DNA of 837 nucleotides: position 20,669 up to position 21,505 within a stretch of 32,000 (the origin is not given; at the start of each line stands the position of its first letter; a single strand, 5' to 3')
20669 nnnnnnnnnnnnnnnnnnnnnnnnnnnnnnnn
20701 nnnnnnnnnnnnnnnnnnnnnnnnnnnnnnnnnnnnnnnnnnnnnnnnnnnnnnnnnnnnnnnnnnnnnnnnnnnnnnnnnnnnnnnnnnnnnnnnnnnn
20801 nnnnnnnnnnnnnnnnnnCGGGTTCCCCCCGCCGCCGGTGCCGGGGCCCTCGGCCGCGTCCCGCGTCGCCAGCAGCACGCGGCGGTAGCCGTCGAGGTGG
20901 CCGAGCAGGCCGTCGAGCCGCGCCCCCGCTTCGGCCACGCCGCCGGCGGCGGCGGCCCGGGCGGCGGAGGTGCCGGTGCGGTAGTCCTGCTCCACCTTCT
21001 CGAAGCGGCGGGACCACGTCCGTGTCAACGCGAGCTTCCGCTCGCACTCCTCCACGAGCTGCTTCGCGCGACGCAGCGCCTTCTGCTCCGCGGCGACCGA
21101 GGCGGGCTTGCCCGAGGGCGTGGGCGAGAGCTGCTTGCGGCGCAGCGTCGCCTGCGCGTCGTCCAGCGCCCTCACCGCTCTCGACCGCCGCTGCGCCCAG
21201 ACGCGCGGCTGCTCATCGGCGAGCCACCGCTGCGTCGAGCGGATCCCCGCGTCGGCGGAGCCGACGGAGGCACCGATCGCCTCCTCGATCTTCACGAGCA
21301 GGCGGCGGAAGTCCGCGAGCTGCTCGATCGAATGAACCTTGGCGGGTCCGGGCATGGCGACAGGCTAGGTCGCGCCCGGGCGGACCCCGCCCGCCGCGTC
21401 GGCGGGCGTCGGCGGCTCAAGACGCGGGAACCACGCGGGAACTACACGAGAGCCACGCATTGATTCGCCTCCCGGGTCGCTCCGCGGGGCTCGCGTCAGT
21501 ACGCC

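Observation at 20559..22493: lexA flanked by two GTTC-N7-GTTC direct repeats, one placed to control an uncharacterised two-gene helical-protein module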

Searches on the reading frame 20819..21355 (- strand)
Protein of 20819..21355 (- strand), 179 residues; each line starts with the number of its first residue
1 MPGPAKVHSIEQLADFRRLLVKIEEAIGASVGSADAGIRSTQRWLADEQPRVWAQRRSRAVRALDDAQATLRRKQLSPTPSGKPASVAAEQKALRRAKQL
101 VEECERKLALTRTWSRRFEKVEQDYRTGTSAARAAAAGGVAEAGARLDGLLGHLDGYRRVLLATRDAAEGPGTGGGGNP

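Call 7: search_protein_families(library=pfam, proteins=[window:20819-21355:-], max_evalue=1)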
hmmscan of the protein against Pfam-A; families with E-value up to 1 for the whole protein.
window:20819-21355:- (179 aa): 2 families
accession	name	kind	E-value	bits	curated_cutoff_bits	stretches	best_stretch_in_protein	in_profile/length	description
PF19443.4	DAHL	-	0.056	13.6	38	1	58-135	42-121/221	DAHL domain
PF18143.6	HAD_SAK_2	-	0.17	12.7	27.5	1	83-123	22-59/139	HAD domain in Swiss Army Knife RNA repair proteins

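Call 11: find_homologous_proteins(query=window:20819-21355:-, max_evalue=0.01)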
Query window:20819-21355:- (179 aa): 5 proteins with E <= 0.01 among 3683 candidates.
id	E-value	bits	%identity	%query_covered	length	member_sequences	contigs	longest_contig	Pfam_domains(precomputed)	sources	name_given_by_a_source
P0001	2.1e-107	375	100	100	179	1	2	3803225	-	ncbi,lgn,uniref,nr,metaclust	ncbi:hypothetical protein [Phycisphaera mikurensis]|uniref:Uncharacterized protein n=1 Tax=Phycispha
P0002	1.3e-75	271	77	92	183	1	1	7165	-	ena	-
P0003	1.7e-73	264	77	92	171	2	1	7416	-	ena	-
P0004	3.5e-73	263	73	98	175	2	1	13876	-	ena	-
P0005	1.2e-69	252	71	92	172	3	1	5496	-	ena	-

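Call 12: find_encoding_contigs(protein=P0004, flank=6000, max_places=3)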
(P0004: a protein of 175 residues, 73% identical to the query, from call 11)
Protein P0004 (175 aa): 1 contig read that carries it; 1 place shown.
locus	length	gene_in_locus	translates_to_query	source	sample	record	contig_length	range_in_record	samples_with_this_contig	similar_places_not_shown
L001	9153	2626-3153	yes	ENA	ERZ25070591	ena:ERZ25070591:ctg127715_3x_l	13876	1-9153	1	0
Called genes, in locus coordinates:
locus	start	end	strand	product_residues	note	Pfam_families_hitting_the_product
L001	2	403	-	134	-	?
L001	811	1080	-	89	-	-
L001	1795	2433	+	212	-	PF01047:MarR, PF01726:LexA_DNA_bind, PF21984:DnaD_N (faint), PF00392:GntR (weak), PF00717:Peptidase_S24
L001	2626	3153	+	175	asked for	-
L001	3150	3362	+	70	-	-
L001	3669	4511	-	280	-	PF12730:ABC2_membrane_4, PF12679:ABC2_membrane_2, PF26999:ABC-2_memb_rel (weak), PF10920:DUF2705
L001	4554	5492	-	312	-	PF00005:ABC_tran, PF13304:AAA_21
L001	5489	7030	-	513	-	-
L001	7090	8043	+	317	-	PF02826:2-Hacid_dh_C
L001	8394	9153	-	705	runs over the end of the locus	PF16177:ACAS_N, PF00501:AMP-binding, PF13193:AMP-binding_C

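Call 13: find_encoding_contigs(protein=P0002, flank=6000, max_places=3)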
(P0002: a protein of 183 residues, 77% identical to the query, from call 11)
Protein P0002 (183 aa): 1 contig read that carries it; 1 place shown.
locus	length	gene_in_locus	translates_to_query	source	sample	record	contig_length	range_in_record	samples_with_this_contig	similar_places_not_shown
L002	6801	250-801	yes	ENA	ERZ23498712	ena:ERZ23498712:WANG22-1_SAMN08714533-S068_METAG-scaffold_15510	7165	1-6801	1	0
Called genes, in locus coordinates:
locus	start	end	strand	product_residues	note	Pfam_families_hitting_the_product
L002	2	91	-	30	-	?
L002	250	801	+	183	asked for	-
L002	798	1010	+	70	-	-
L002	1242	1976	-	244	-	PF12679:ABC2_membrane_2, PF10920:DUF2705, PF12730:ABC2_membrane_4 (weak)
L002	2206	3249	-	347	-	-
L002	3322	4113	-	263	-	-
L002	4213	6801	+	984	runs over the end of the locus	?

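Call 15: find_encoding_contigs(protein=P0003, flank=6000, max_places=3)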
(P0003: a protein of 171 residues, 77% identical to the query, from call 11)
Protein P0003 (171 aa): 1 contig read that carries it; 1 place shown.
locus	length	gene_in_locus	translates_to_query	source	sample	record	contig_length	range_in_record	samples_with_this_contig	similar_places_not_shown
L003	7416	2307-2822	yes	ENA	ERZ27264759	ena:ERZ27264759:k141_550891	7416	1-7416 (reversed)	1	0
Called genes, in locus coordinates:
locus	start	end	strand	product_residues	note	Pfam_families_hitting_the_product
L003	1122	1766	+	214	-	PF01047:MarR, PF01726:LexA_DNA_bind, PF21984:DnaD_N (weak), PF00392:GntR (weak), PF00717:Peptidase_S24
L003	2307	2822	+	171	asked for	-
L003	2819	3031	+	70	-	-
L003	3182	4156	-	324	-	PF12679:ABC2_membrane_2, PF12730:ABC2_membrane_4 (weak), PF10920:DUF2705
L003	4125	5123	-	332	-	PF00005:ABC_tran, PF13304:AAA_21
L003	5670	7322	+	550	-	PF13450:NAD_binding_8, PF01593:Amino_oxidase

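Call 16: find_encoding_contigs(protein=P0005, flank=6000, max_places=3)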
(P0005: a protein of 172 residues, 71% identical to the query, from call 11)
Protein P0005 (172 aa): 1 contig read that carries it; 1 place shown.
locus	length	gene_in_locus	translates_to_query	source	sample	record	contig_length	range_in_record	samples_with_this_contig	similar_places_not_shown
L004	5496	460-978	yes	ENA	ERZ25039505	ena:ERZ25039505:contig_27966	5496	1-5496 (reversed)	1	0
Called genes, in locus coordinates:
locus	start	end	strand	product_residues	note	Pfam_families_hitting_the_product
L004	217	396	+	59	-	-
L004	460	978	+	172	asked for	-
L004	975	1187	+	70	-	-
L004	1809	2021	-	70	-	-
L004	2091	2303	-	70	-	-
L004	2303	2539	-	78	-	PF12679:ABC2_membrane_2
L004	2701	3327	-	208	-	PF00005:ABC_tran, PF13304:AAA_21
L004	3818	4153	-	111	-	-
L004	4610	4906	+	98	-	-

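Call 43: search_protein_representatives(alignment_id=A1)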
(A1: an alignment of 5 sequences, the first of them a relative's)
Query: 5 sequences, 177 profile positions. Proteins with E-value up to 0.001 (for the whole library): 1004; up to 1e-10: 363; up to 1e-30: 4. The best 150 are listed.
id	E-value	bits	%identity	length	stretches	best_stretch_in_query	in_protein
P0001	5.2e-98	342.2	-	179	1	1-176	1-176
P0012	1.4e-40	155.1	-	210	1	1-174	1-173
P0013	1.4e-34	135.6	-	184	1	4-170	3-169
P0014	6.7e-31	123.6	-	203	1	1-175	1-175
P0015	2.0e-28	115.5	-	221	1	1-160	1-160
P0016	7.3e-25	103.9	-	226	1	4-163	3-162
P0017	4.0e-24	101.5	-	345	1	1-176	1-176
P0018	2.2e-23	99.1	-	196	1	1-161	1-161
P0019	5.4e-23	97.8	-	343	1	1-174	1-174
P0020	2.8e-22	95.5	-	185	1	8-169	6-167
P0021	1.0e-21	93.7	-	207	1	1-173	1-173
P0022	1.1e-21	93.6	-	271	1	1-172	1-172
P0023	1.4e-21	93.2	-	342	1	1-166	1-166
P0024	2.0e-21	92.7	-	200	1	1-168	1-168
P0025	2.3e-21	92.6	-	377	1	1-158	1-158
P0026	2.3e-21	92.5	-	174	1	1-167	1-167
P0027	3.4e-21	92.0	-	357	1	1-170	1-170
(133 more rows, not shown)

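Call 44: predict_structure(alignment_id=A1)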
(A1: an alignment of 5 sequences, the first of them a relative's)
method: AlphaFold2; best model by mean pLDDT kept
length: 179 residues; sequences in the alignment: 5
mean_pLDDT: 73.6   pTM: 0.50
mean pLDDT of the five models: 73.6, 63.3, 57.8, 56.5, 56.1
residues with pLDDT >= 90: 26; 70-90: 92; 50-70: 45; < 50: 16
segments of 3 or more residues with pLDDT < 50: 1-5, 170-179
pLDDT, mean of each block of 10 residues (from residue 1): 50 71 71 76 81 91 93 81 80 92 86 79 76 68 69 64 53 41
secondary structure, 60 per line:
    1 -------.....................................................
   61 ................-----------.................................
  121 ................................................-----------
elements in order: H8-76 H88-168

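Call 45: search_protein_families(library=pfam, proteins=[P0012, P0013, P0014, P0015, P0017, P0019, P0023, P0025, P0027, P0022], max_evalue=0.01)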
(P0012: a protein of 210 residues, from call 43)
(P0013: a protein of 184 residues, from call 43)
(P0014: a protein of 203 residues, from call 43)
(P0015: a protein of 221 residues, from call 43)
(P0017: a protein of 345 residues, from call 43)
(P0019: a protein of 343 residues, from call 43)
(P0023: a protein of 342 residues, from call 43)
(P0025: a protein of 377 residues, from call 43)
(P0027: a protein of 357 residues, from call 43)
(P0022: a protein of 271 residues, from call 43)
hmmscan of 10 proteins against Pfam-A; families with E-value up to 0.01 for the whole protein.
P0012 (210 aa): 0 families

P0013 (184 aa): 0 families

P0014 (203 aa): 0 families

P0015 (221 aa): 0 families

P0017 (345 aa): 1 family
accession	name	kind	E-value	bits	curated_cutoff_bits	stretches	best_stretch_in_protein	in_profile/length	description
PF24719.1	Imm33-like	-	1.6e-06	28.4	27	1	250-334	13-101/103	Imm33-like domain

P0019 (343 aa): 1 family
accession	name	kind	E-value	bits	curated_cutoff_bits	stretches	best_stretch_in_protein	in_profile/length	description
PF24719.1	Imm33-like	-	9.7e-15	54.7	27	1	233-331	2-101/103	Imm33-like domain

P0023 (342 aa): 0 families

P0025 (377 aa): 1 family
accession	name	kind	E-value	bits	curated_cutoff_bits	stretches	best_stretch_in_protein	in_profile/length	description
PF24719.1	Imm33-like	-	2.1e-08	34.4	27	1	248-336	14-101/103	Imm33-like domain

P0027 (357 aa): 1 family
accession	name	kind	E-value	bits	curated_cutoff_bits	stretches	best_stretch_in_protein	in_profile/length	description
PF24719.1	Imm33-like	-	2.2e-07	31.1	27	1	248-335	15-101/103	Imm33-like domain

P0022 (271 aa): 0 families

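Call 47: list_cluster_members(proteins=[P0012, P0013, P0014, P0015, P0016, P0017, P0019, P0020, P0025, P0026])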
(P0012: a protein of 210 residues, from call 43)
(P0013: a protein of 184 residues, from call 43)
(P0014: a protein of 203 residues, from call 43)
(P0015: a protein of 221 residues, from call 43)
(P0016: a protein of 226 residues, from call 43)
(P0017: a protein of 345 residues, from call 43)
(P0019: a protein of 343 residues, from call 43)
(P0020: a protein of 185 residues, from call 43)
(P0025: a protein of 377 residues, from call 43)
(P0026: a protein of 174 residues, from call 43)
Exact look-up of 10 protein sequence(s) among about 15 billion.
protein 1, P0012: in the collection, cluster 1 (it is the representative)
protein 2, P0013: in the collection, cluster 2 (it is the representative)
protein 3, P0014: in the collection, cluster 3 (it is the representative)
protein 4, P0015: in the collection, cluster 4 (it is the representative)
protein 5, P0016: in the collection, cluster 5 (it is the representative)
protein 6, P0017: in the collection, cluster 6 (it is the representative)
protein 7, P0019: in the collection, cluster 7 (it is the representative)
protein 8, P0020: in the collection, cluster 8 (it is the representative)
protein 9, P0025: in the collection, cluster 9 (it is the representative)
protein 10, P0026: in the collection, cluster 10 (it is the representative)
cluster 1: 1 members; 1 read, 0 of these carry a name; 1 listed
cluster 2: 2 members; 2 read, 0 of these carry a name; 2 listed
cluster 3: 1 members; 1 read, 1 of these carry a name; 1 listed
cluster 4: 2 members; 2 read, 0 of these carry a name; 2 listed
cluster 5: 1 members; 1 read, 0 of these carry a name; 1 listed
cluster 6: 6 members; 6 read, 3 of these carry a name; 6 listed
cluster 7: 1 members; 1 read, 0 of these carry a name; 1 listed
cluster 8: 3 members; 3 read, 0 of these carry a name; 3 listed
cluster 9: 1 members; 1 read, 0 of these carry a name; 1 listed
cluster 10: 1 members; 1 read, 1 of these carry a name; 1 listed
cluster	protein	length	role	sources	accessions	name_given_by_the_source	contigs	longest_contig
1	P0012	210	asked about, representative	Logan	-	-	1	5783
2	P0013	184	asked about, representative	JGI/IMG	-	-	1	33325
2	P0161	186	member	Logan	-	-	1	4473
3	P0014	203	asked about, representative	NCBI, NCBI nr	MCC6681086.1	MAG: hypothetical protein IT445_09310 [Phycisphaeraceae bacterium] | hypothetical protein [Phycisphaeraceae bacterium]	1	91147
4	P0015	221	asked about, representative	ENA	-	-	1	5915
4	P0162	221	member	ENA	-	-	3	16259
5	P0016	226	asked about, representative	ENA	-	-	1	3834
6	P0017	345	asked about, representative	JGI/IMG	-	-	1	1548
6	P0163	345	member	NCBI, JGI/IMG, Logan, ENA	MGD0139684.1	MAG: hypothetical protein ABSD28_12460 [Tepidisphaeraceae bacterium] | hypothetical protein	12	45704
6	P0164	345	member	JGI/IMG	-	hypothetical protein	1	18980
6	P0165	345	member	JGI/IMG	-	hypothetical protein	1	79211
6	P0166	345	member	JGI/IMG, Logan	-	-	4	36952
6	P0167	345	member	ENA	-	-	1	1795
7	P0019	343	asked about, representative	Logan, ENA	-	-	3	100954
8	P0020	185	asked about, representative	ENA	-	-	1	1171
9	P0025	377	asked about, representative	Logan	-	-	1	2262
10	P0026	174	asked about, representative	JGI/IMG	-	chromosome segregation ATPase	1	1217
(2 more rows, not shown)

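Call 48: fold_search(model_id=the predicted structure, library=pdb)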
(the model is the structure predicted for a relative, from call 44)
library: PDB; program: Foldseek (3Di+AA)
matches with E <= 10: 645; with E <= 0.001: 0
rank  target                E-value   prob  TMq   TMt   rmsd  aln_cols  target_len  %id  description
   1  9hmx_A                1.8e-02  1.00  0.54  0.53   5.8       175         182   16  Structure of SteB-RipA complex from Mycobacterium tuberculosis (released 2025-07-30)
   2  7aam_A                2.1e-02  1.00  0.43  0.29  10.6       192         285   14  Crystal structure of the F-BAR domain of PSTIPIP1 bound to the CTH domain of the phosphatase LYP (released 2022-02-23)
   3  7aam_B                2.1e-02  0.99  0.38  0.26  11.4       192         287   16  Crystal structure of the F-BAR domain of PSTIPIP1 bound to the CTH domain of the phosphatase LYP (released 2022-02-23)
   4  7aal_A                3.3e-02  0.99  0.43  0.28  10.7       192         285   14  Crystal structure of the F-BAR domain of PSTIPIP1, G258A mutant (released 2022-02-23)
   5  3g67_A                4.6e-02  0.91  0.35  0.30  17.0       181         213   14  Crystal Structure of a Soluble Chemoreceptor from Thermotoga maritima (released 2009-07-28)
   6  6ixg_B                5.5e-02  0.92  0.34  0.29  21.9       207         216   14  Crystal structure of native apo SH3BP5 (P41) (released 2019-03-20)
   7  8aud_A                5.8e-02  0.97  0.40  0.22   9.0       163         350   21  Structure of peptidoglycan hydrolase Cg1735 from Corynebacterium glutamicum, orthorhombic crystal form (released 2023-01-18)
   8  3g6b_B                7.7e-02  1.00  0.62  0.53   3.7       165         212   12  Crystal structure of a Soluble Chemoreceptor from Thermotoga maritima Asn217Ile mutant (released 2009-07-28)
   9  7nna                  8.7e-02  0.91  0.34  0.32  10.4       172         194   13  Toxin Import Through the Antibiotic Efflux Channel TolC (released 2021-07-07)
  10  7aan_B                9.2e-02  0.93  0.38  0.26  11.3       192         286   16  Crystal structure of the F-BAR domain of PSTIPIP1 (released 2022-02-23)
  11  4dcn_C                1.3e-01  0.97  0.39  0.37   6.6       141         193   15  Crystal Structure Analysis of the Arfaptin2 BAR domain in Complex with ARL1 (released 2012-06-13)
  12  2efl                  1.4e-01  0.97  0.47  0.32  10.1       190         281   14  Crystal structure of the EFC domain of formin-binding protein 17 (released 2007-05-29)
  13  9a72_A                1.4e-01  0.95  0.45  0.31   7.1       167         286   15  Integrative model of YFMS-CHEW by crosslinking MS and deep learning (released 2024-09-18)
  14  9mli_A                1.4e-01  0.82  0.37  0.04  12.1       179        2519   16  Xenorhabdus nematophilus XptA2 RBD C Chimera (released 2025-03-05)
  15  9mlg_A                1.4e-01  0.80  0.37  0.04  11.6       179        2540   16  Xenorhabdus nematophilus XptA2 State 2, 1181insYWK1183, D1182T mutant (released 2025-01-15)
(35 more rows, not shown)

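Call 49: find_encoding_contigs(protein=P0014, flank=6000, max_places=2)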
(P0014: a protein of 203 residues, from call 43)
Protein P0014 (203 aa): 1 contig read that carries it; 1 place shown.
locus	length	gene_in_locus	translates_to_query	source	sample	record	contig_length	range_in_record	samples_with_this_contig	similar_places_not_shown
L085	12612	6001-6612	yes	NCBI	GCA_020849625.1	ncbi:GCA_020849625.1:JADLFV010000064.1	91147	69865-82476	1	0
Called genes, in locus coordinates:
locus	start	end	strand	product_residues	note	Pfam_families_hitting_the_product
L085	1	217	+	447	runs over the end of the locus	-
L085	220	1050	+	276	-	PF05050:Methyltransf_21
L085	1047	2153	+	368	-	PF13439:Glyco_transf_4, PF13579:Glyco_trans_4_4, PF20706:GT4-conflict, PF00534:Glycos_transf_1, PF13692:Glyco_trans_1_4, PF13524:Glyco_trans_1_2 (weak)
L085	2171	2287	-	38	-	PF04552:Sigma54_DBD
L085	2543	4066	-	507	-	PF00309:Sigma54_AID, PF04963:Sigma54_CBD, PF04552:Sigma54_DBD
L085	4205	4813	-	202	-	PF21176:RecR_HhH, PF02132:RecR_ZnF, PF01751:Toprim (weak), PF13662:Toprim_4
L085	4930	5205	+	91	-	PF04324:Fer2_BFD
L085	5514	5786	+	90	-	PF06013:WXG100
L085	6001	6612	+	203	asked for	-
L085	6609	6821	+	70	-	-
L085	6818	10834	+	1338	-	PF01580:FtsK_SpoIIIE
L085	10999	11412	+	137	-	-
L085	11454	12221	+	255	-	PF13507:GATase_5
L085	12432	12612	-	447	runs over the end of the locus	-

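Call 54: find_encoding_contigs(protein=P0019, flank=7000, max_places=2)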
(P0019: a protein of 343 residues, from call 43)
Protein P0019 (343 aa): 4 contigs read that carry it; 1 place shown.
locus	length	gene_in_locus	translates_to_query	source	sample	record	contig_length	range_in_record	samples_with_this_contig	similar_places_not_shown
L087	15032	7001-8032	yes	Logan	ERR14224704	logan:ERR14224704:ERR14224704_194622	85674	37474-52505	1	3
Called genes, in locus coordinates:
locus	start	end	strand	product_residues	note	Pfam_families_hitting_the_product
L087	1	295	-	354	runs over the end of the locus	PF13432:TPR_16, PF00515:TPR_1 (faint), PF07719:TPR_2 (faint), PF13181:TPR_8 (faint), PF13414:TPR_11 (faint), PF14559:TPR_19, PF13431:TPR_17, PF00756:Esterase (faint)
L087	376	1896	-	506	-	-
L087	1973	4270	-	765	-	PF05569:Peptidase_M56, PF13181:TPR_8 (faint), PF13424:TPR_12 (faint), PF13432:TPR_16, PF13431:TPR_17 (weak)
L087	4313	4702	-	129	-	PF03965:Penicillinase_R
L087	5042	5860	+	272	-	-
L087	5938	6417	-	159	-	-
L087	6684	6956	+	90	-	PF06013:WXG100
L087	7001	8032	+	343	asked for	PF24719:Imm33-like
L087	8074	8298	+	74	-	-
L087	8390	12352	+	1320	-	PF01580:FtsK_SpoIIIE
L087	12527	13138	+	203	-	PF13302:Acetyltransf_3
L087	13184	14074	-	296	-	PF01875:Memo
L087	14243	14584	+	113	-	PF07883:Cupin_2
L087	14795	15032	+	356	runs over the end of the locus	PF08668:HDOD (weak), PF13487:HD_5, PF01966:HD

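Call 55: find_encoding_contigs(protein=P0013, flank=7000, max_places=2)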
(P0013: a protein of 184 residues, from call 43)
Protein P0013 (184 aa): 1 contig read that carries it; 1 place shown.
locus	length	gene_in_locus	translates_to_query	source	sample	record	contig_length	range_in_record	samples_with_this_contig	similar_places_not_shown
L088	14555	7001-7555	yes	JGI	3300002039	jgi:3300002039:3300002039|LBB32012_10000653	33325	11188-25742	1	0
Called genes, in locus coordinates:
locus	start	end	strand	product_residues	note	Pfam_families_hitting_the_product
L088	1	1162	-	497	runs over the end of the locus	PF01120:Alpha_L_fucos, PF16757:Fucosidase_C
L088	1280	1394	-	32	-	-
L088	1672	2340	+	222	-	PF13620:CarboxypepD_reg (weak)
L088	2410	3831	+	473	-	PF00034:Cytochrom_C (faint), PF03150:CCP_MauG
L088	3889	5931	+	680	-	PF02743:dCache_1, PF00672:HAMP, PF26769:HAMP_PhoQ (weak), PF00015:MCPsignal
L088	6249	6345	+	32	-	-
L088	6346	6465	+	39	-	-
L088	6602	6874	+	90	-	PF06013:WXG100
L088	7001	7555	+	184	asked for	-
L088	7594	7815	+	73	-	-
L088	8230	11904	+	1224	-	PF01580:FtsK_SpoIIIE, PF20703:nSTAND1 (weak)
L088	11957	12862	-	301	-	PF00140:Sigma70_r1_2, PF04542:Sigma70_r2, PF04539:Sigma70_r3, PF04545:Sigma70_r4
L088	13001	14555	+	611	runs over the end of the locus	PF00916:Sulfate_transp, PF01740:STAS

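Call 57: search_protein_families(library=pfam, proteins=[L085:6609-6818:+, L087:8074-8295:+, L088:7594-7812:+, L085:5514-5783:+, L085:6818-10831:+, L085:10999-11409:+], max_evalue=1)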
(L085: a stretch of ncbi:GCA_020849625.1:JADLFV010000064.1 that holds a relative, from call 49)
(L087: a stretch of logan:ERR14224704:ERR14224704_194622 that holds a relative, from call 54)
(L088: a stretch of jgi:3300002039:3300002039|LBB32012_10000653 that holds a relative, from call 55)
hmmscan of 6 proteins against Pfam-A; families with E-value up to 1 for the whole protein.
L085:6609-6818:+ (70 aa): 0 families

L087:8074-8295:+ (74 aa): 0 families

L088:7594-7812:+ (73 aa): 5 families
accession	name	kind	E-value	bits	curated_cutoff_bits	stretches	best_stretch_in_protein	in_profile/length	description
PF07034.17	ORC3_N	-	0.028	14.3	25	1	9-64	32-85/328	Origin recognition complex (ORC) subunit 3 N-terminus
PF20669.3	Exo70_N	-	0.032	14.9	23.9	1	21-70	5-52/83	Exocyst complex component Exo70 N-terminal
PF24113.1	DUF7387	-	0.047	14.5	27.9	1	3-47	29-72/85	Family of unknown function (DUF7387)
PF25547.1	WXG100_2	-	0.068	13.6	27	1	9-57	44-96/150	WXG100 like domain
PF24225.1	DUF7441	-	0.094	13.2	27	1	10-48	26-61/68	Domain of unknown function (DUF7441)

L085:5514-5783:+ (90 aa): 14 families
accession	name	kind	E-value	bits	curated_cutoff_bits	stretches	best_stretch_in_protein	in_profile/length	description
PF06013.18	WXG100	-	6.9e-13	49.1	27.3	1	6-85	4-83/86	Proteins of 100 residues with WXG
PF25547.1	WXG100_2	-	0.00023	21.6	27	1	7-85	27-107/150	WXG100 like domain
PF20503.3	DUF6730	-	0.0062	17.9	27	1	25-89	11-75/82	Family of unknown function (DUF6730)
PF19443.4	DAHL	-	0.0062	16.7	38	1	10-74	123-188/221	DAHL domain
PF08653.15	DASH_Dam1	-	0.0099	16.1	26.6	1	9-33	20-44/56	DASH complex subunit Dam1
PF09375.15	Peptidase_M75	-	0.01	15.8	23.5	1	15-77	119-172/288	Imelysin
PF11887.13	Mce4_CUP1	-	0.029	14.4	32.6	1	14-88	59-127/222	Cholesterol uptake porter CUP1 of Mce4, putative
PF00482.28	T2SSF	-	0.047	14.1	25.2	1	11-89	19-94/125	Type II secretion system (T2SS), protein F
PF16238.11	DUF4897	-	0.14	12.5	28.6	1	35-77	33-75/157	Domain of unknown function (DUF4897)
PF19952.5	DUF6414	-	0.14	12.3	25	1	6-77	118-184/283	Domain of unknown function (DUF6414)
PF12834.13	Phage_int_SAM_2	-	0.18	12.8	22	0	62-90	32-61/91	Phage integrase, N-terminal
PF04632.18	FUSC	-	0.18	10.8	30.9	1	3-84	206-291/660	Fusaric acid resistance protein family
PF21848.1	DUF6907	-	0.2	12.6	26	0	4-30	86-112/116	Domain of unknown function (DUF6907)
PF22952.2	KH_11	-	0.26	12.1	24.6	0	58-79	6-27/85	Eukaryotic type KH-domain (KH-domain type I)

L085:6818-10831:+ (1338 aa): 12 families
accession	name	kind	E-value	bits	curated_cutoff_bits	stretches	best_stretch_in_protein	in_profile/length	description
PF01580.24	FtsK_SpoIIIE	-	1.6e-39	136.1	24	2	757-943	11-220/221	FtsK/SpoIIIE family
PF05729.18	NACHT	-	9.3e-05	22.8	26.7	1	790-818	4-32/167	NACHT domain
PF13191.12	AAA_16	-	0.00024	22.1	32.6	1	787-916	25-153/167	AAA ATPase domain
PF13401.12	AAA_22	-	0.00029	21.6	27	1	786-914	5-97/130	AAA domain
PF13555.12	AAA_29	-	0.0024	18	27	1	787-808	23-44/61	P-loop containing region of AAA domain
PF06414.18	Zeta_toxin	-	0.0041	17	22.3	0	293-358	129-193/199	Zeta toxin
PF10412.15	TrwB_AAD_bind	-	0.0051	16.2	20.5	0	786-809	15-38/387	Type IV secretion-system coupling protein DNA-binding domain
PF12846.13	AAA_10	-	0.024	14.1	27.5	0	786-813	21-48/362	AAA-like domain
PF01935.23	DUF87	-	0.035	14.6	23.2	1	785-811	22-48/220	Helicase HerA, central domain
PF00005.33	ABC_tran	-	0.069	14.2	25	1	776-810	1-35/137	ABC transporter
PF01637.24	ATPase_2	-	0.099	12.9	33.2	0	789-910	23-126/225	ATPase domain predominantly from Archaea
PF13476.12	AAA_23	-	0.21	12.6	27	1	790-807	23-40/201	AAA domain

L085:10999-11409:+ (137 aa): 0 families
